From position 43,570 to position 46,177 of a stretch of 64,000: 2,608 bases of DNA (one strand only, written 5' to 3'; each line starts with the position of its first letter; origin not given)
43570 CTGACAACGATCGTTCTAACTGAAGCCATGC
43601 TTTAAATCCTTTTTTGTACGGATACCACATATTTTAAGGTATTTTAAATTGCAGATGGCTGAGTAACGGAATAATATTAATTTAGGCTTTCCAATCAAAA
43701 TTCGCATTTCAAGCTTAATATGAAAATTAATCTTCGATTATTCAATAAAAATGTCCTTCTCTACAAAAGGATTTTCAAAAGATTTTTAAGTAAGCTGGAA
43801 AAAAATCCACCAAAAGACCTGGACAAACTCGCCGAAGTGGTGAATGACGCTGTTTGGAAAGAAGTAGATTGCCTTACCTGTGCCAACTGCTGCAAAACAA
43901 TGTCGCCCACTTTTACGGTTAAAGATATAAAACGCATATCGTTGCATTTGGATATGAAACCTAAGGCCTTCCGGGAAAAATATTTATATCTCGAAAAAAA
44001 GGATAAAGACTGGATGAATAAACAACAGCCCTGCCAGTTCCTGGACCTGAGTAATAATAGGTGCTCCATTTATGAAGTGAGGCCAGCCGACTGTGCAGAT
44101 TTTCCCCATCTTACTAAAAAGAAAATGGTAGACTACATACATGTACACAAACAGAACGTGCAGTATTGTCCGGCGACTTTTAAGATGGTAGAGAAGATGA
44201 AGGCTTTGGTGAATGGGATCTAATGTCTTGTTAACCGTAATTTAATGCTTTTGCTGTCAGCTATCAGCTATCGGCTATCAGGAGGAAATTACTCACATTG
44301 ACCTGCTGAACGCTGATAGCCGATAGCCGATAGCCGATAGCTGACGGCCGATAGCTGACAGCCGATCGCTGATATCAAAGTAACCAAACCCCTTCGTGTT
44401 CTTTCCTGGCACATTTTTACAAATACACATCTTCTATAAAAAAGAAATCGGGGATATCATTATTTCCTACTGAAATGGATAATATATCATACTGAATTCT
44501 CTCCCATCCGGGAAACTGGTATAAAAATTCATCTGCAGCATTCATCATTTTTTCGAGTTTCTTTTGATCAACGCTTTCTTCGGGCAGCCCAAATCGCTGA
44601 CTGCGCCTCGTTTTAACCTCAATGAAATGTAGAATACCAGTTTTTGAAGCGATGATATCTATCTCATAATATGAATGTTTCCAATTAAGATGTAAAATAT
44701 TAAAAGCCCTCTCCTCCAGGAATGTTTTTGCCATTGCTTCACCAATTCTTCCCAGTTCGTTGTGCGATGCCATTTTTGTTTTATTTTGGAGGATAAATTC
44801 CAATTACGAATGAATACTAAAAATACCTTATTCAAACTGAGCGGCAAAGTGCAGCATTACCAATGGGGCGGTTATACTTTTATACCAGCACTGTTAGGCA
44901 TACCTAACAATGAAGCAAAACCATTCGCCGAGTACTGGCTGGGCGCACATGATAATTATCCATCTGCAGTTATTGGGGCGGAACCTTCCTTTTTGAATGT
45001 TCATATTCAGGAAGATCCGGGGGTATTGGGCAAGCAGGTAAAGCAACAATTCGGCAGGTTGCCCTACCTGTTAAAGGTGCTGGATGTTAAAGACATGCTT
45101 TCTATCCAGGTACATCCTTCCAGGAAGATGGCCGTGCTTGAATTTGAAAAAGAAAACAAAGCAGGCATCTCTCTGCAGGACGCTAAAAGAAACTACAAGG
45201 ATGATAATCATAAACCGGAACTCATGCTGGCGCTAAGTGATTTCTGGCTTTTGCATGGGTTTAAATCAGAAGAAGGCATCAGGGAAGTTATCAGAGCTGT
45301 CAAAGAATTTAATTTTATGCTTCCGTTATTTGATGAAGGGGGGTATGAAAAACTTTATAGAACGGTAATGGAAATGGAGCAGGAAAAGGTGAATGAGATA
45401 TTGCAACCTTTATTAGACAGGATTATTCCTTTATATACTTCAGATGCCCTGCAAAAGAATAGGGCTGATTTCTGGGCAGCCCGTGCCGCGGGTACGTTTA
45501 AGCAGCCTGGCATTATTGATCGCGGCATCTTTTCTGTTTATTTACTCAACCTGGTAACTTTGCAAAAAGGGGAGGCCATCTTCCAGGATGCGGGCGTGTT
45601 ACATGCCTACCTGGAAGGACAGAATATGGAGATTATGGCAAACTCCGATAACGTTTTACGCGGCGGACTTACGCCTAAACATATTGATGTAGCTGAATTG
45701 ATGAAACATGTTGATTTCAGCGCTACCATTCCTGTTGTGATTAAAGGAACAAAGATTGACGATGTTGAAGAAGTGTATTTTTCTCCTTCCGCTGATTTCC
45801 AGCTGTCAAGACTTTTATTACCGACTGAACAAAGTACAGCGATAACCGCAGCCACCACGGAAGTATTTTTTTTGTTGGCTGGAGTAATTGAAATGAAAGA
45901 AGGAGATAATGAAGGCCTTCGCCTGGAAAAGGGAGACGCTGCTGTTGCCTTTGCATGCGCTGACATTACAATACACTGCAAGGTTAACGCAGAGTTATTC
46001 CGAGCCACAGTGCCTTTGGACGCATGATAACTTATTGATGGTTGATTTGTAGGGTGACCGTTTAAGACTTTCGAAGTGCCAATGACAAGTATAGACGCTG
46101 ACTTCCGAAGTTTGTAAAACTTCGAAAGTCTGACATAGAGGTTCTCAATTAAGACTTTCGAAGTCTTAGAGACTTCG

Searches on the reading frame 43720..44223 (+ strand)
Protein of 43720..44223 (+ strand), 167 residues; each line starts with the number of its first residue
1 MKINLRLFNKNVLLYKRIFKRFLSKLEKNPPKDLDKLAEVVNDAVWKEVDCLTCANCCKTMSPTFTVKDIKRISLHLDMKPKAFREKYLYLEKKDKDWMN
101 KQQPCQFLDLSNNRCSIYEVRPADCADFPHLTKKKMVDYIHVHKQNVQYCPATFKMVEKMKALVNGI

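Call 13: search_protein_families(library=pfam, proteins=[window:43720-44223:+])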
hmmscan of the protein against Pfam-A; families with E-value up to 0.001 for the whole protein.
window:43720-44223:+ (167 aa): 1 family
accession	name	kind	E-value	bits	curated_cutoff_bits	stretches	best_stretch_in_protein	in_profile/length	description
PF03692.20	CxxCxxCC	-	1.9e-13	51.3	23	1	50-135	1-76/85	Putative zinc- or iron-chelating domain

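Call 56: find_homologous_proteins(query=window:43720-44223:+, max_evalue=1e-40)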
Query window:43720-44223:+ (167 aa): 2747 proteins with E <= 1e-40 among 3719 candidates; the best 120 are listed.
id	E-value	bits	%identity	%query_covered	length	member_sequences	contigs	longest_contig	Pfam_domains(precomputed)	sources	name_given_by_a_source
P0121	1.2e-108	378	100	100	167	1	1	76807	PF03692.21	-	-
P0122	1.4e-107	375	99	100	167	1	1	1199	PF03692.21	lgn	-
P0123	6.3e-97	340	87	100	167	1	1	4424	PF03692.21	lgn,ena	-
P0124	3.0e-94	331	86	100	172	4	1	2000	PF03692.21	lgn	-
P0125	6.9e-93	327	84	100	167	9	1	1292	PF03692.21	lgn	-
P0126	8.8e-93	327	84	99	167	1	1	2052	PF03692.21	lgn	-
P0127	1.9e-91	322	81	99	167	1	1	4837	PF03692.21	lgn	-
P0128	4.2e-91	321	83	99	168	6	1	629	PF03692.21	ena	-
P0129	8.0e-91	320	82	100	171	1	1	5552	PF03692.21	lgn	-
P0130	5.0e-90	318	81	99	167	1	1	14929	PF03692.21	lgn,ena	-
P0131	6.6e-90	317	80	100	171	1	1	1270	PF03692.21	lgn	-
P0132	7.6e-90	317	81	99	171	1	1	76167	PF03692.21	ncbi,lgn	-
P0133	1.3e-89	316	81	99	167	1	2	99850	PF03692.21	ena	-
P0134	1.4e-89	316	81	100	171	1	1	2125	PF03692.21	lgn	-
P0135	4.5e-89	315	81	100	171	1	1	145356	PF03692.21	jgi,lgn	-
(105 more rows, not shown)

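Call 57: find_encoding_contigs(protein=P0122, flank=3000, max_places=5)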
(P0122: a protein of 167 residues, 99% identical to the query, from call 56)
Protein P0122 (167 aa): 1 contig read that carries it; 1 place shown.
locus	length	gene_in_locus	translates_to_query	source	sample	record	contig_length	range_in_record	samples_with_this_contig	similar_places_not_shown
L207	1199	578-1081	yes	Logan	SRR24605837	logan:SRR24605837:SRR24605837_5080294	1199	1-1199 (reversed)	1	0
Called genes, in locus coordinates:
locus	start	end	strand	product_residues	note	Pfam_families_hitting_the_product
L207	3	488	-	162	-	?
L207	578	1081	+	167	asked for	PF03692:CxxCxxCC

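Call 58: find_encoding_contigs(protein=P0123, flank=3000, max_places=3)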
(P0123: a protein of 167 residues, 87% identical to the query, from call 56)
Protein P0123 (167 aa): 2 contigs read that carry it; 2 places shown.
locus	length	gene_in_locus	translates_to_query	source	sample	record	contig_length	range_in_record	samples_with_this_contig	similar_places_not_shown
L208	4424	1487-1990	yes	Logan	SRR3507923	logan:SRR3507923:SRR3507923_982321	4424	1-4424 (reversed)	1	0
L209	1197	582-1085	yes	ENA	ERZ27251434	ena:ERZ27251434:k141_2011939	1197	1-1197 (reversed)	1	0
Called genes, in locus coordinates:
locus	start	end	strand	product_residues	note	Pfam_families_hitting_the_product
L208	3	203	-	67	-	?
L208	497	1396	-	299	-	PF02899:Phage_int_SAM_1, PF13495:Phage_int_SAM_4, PF00589:Phage_integrase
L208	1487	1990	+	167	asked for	PF03692:CxxCxxCC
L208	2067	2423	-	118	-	PF02021:UPF0102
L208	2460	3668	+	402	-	PF20511:PMI_typeI_cat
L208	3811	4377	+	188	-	PF20221:DUF6580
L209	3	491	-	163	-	?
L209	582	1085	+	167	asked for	PF03692:CxxCxxCC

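Call 59: find_encoding_contigs(protein=P0133, flank=10000, max_places=2)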
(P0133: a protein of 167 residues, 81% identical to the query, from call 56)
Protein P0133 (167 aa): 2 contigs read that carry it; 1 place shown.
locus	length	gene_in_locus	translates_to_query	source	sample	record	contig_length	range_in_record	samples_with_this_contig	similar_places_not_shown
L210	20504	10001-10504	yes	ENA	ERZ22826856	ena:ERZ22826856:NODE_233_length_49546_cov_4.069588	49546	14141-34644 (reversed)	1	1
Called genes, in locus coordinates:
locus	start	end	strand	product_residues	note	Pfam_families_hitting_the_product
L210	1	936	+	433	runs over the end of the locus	PF14821:Thr_synth_N, PF00291:PALP, PF24857:THR4_C (weak)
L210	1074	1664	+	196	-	PF04011:LemA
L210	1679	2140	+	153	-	PF04536:TPM_phosphatase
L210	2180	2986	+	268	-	PF04536:TPM_phosphatase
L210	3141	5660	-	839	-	-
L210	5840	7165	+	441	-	PF14771:DUF4476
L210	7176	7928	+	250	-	PF01416:PseudoU_synth_1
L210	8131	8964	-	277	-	PF11138:DUF2911, PF13181:TPR_8 (faint)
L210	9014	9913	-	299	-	PF02899:Phage_int_SAM_1, PF13495:Phage_int_SAM_4 (weak), PF00589:Phage_integrase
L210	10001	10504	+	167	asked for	PF03692:CxxCxxCC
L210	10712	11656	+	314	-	PF00701:DHDPS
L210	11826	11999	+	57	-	-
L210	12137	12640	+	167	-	PF03073:TspO_MBR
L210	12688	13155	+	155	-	PF00578:AhpC-TSA, PF08534:Redoxin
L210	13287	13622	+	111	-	PF18962:Por_Secre_tail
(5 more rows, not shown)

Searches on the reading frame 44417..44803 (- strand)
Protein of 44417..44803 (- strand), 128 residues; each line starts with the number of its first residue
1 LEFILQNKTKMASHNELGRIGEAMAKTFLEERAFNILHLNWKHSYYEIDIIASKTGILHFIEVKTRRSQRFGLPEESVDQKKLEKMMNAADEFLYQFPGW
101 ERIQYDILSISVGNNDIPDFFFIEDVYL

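Call 13: search_protein_families(library=pfam, proteins=[window:44417-44803:-])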
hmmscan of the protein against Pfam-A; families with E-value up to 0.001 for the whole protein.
window:44417-44803:- (128 aa): 2 families
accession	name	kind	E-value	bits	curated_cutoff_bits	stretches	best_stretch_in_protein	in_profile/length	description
PF02021.23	UPF0102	-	2.3e-23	82.8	23.6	1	21-110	1-80/80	Uncharacterised protein family UPF0102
PF01870.24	Hjc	-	0.00064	20.1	21.1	1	44-92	25-70/93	Archaeal holliday junction resolvase (hjc)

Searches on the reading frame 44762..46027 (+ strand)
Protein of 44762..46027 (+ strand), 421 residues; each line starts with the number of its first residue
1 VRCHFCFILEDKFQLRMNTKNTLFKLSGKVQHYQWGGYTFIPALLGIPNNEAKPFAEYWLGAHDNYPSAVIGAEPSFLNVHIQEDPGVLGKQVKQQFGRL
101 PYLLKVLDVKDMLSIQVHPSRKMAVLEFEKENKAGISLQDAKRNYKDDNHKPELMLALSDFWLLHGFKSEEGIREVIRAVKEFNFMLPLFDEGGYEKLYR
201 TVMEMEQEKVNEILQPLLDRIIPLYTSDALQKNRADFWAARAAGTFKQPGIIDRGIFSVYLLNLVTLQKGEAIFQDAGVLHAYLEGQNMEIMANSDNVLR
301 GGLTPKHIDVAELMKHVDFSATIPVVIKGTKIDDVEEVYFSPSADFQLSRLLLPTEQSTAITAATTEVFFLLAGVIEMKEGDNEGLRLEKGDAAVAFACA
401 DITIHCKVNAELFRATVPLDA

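Call 13: search_protein_families(library=pfam, proteins=[window:44762-46027:+])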
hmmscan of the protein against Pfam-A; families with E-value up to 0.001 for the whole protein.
window:44762-46027:+ (421 aa): 1 family
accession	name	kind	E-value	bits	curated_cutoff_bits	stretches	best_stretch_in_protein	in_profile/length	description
PF20511.4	PMI_typeI_cat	-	4.8e-30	105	22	1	23-168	1-141/143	Phosphomannose isomerase type I, catalytic domain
